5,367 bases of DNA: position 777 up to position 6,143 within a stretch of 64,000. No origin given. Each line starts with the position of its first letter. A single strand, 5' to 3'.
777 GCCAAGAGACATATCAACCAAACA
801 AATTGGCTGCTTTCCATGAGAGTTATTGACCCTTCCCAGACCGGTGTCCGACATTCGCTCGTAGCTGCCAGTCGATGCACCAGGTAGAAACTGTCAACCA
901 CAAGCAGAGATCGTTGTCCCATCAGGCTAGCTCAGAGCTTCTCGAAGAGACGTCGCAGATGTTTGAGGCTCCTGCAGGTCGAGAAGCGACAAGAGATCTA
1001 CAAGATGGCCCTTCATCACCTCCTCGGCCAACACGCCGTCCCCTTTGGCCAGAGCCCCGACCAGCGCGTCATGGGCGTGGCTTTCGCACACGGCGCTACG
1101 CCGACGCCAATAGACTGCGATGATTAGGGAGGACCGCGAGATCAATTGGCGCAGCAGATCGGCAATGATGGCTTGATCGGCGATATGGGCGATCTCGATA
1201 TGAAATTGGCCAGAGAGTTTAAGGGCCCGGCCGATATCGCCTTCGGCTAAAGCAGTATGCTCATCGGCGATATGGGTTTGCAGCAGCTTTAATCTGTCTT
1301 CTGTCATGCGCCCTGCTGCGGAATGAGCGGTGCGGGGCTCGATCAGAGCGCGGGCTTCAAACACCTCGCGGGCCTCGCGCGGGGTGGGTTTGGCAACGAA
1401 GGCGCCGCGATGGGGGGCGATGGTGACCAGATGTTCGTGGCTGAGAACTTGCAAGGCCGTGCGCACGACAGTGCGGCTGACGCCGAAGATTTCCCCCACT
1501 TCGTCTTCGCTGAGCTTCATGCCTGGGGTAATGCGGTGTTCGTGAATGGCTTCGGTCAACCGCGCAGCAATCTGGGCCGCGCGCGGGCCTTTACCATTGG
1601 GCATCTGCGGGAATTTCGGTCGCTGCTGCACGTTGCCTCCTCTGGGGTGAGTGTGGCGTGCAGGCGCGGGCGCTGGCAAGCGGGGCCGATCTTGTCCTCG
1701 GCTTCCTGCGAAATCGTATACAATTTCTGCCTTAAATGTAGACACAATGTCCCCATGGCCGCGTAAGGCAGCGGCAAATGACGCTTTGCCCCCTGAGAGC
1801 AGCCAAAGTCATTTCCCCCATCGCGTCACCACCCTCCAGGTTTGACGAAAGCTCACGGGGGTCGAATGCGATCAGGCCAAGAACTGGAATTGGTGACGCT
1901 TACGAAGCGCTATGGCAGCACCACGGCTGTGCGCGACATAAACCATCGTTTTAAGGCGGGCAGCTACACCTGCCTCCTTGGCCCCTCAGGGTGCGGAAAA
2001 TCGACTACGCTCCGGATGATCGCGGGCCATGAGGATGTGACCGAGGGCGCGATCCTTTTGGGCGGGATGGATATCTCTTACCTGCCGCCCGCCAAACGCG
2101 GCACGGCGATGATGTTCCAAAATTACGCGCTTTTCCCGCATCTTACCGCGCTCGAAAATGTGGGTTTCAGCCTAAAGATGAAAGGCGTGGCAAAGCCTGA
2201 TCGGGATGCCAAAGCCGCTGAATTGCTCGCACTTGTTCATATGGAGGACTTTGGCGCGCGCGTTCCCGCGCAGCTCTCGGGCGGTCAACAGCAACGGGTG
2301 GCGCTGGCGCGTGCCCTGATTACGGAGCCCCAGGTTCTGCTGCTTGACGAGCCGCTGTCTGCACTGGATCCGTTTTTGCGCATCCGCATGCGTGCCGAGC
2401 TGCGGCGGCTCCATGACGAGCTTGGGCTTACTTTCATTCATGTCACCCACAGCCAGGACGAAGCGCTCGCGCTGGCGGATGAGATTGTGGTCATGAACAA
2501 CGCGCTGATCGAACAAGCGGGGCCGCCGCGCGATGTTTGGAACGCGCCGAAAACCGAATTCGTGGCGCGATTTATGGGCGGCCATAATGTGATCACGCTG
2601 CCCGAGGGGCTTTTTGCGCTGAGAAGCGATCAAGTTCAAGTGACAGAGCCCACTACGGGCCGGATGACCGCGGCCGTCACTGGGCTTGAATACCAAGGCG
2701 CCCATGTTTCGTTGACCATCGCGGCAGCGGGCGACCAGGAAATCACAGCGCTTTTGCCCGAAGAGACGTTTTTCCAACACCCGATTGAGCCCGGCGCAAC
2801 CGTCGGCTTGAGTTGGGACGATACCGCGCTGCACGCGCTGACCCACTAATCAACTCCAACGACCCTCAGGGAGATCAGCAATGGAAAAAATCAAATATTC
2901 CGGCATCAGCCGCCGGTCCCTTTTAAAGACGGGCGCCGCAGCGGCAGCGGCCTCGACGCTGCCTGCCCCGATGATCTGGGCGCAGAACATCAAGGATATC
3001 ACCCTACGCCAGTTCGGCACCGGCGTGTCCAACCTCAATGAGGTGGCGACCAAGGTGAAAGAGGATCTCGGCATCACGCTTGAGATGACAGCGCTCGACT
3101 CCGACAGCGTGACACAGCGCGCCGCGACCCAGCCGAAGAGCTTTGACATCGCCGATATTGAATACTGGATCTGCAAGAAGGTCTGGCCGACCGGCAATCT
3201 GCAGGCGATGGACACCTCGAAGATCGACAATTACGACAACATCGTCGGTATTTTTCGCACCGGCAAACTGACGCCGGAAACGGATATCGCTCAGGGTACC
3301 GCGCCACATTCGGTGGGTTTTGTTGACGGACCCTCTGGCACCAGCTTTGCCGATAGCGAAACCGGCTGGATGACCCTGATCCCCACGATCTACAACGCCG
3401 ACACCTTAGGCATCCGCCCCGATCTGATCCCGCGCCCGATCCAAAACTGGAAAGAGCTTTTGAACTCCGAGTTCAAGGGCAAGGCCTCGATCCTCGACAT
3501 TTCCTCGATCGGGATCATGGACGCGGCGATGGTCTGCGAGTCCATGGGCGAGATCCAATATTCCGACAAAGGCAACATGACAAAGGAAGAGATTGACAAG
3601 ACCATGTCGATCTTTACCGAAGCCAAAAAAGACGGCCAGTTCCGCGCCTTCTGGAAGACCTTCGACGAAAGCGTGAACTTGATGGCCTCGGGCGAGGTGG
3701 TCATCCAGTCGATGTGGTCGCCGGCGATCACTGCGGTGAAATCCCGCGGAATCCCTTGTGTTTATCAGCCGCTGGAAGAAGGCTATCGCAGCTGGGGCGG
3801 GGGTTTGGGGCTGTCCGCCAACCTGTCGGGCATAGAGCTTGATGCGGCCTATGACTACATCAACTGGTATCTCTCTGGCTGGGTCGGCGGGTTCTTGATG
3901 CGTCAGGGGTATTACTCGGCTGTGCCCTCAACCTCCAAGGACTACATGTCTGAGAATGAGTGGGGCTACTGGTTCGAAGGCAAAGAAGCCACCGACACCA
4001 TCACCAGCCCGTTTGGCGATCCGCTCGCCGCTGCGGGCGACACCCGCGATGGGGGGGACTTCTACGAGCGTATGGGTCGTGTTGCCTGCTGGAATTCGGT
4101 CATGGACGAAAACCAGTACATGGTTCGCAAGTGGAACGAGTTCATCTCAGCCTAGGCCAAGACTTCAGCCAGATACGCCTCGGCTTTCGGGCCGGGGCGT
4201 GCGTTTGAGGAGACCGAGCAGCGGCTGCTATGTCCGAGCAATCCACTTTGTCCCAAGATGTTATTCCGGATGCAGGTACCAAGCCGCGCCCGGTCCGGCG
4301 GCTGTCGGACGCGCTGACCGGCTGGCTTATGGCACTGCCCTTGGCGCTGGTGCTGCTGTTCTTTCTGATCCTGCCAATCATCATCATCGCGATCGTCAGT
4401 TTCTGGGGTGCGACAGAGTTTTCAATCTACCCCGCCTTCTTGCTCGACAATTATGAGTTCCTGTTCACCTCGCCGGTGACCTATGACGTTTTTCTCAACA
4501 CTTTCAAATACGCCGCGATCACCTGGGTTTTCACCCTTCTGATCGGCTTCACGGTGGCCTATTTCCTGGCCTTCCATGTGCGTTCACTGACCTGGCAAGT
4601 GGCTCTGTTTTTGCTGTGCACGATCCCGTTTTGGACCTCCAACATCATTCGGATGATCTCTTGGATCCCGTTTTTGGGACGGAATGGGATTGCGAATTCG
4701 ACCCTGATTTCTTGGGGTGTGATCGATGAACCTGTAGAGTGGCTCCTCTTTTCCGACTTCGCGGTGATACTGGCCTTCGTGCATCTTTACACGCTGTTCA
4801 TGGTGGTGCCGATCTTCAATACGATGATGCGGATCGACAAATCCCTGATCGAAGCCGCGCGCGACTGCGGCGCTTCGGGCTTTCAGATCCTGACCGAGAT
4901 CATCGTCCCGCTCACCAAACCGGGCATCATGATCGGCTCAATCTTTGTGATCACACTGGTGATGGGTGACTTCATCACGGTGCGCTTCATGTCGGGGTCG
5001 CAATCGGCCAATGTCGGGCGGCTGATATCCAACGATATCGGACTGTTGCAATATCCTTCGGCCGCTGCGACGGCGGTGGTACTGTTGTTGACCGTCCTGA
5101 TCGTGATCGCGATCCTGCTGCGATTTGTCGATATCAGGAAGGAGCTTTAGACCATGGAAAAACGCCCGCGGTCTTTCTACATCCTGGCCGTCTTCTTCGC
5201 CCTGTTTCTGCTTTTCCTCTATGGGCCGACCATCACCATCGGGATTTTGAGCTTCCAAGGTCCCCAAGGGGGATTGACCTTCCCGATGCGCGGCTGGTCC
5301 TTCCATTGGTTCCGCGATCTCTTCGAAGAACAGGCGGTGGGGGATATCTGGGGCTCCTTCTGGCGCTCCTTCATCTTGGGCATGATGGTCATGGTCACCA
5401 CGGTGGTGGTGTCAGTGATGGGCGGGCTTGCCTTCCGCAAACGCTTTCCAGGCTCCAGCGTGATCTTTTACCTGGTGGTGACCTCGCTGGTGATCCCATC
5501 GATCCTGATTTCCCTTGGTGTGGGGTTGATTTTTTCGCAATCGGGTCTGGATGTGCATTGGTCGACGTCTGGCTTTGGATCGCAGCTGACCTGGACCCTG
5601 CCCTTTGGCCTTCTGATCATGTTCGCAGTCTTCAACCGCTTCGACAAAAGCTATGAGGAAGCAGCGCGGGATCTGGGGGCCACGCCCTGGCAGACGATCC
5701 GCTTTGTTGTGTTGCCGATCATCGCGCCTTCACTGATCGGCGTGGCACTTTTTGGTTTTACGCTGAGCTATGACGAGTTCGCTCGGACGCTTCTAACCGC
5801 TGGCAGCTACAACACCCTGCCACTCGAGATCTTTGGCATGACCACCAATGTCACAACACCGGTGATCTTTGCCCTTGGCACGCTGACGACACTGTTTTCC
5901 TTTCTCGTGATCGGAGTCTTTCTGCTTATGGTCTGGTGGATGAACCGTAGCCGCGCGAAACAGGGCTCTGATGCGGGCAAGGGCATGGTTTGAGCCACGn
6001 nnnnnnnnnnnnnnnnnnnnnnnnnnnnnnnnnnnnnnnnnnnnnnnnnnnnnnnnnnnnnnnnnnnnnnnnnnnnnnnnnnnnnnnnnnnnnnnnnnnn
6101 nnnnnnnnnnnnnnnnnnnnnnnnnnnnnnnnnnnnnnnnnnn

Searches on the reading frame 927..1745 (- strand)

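Call 48: search_protein_families(library=pfam, proteins=[window:927-1745:-], max_evalue=0.001)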
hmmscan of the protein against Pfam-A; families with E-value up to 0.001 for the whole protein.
window:927-1745:- (272 aa): 2 families
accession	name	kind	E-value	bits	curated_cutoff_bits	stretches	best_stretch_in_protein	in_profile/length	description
PF07729.17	FCD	-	8.2e-18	65.5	24.3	1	127-248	1-123/125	FCD domain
PF00392.27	GntR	-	5.5e-17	61.6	27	1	56-117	2-64/64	Bacterial regulatory proteins, gntR family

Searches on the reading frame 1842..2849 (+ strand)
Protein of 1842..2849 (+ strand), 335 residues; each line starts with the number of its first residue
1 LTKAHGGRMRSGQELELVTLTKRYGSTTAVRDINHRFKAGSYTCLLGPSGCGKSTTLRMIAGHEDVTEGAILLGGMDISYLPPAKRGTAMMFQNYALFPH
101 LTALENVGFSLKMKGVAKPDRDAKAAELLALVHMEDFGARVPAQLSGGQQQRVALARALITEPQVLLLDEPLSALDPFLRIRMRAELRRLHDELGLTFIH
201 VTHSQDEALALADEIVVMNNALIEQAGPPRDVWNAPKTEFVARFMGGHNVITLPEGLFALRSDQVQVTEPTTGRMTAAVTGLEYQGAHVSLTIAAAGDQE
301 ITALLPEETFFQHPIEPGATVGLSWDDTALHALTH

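Call 48: search_protein_families(library=pfam, proteins=[window:1842-2849:+], max_evalue=0.001)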
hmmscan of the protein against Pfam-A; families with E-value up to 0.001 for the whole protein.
window:1842-2849:+ (335 aa): 3 families
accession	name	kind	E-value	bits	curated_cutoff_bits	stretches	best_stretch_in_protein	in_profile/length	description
PF00005.33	ABC_tran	-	4.6e-35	121.6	25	1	31-172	2-136/137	ABC transporter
PF08402.16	TOBE_2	-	5.4e-12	46.1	21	1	259-333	2-76/76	TOBE domain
PF13304.12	AAA_21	-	2.1e-07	31.8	27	1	128-204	221-299/304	AAA domain, putative AbiEii toxin, Type IV TA system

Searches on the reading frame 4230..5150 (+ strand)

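Call 48: search_protein_families(library=pfam, proteins=[window:4230-5150:+], max_evalue=0.001)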
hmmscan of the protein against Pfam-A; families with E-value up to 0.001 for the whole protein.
window:4230-5150:+ (306 aa): 1 family
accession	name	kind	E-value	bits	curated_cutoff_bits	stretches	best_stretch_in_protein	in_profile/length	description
PF00528.27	BPD_transp_1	-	3.8e-08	33.7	26.4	1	61-300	43-175/184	Binding-protein-dependent transport system inner membrane component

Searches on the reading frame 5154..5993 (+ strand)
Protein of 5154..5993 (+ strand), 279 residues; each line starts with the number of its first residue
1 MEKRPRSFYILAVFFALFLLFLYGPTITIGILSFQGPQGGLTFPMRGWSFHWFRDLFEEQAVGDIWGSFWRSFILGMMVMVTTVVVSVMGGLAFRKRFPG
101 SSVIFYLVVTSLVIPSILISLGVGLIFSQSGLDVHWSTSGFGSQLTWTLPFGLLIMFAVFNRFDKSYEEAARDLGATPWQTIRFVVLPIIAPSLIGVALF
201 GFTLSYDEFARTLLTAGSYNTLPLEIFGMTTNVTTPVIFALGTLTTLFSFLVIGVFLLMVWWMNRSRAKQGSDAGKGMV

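Call 48: search_protein_families(library=pfam, proteins=[window:5154-5993:+], max_evalue=0.001)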
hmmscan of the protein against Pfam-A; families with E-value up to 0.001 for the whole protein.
window:5154-5993:+ (279 aa): 1 family
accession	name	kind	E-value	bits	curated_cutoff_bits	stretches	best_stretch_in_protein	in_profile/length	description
PF00528.27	BPD_transp_1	-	1.2e-12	48.4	26.4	1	91-255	9-174/184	Binding-protein-dependent transport system inner membrane component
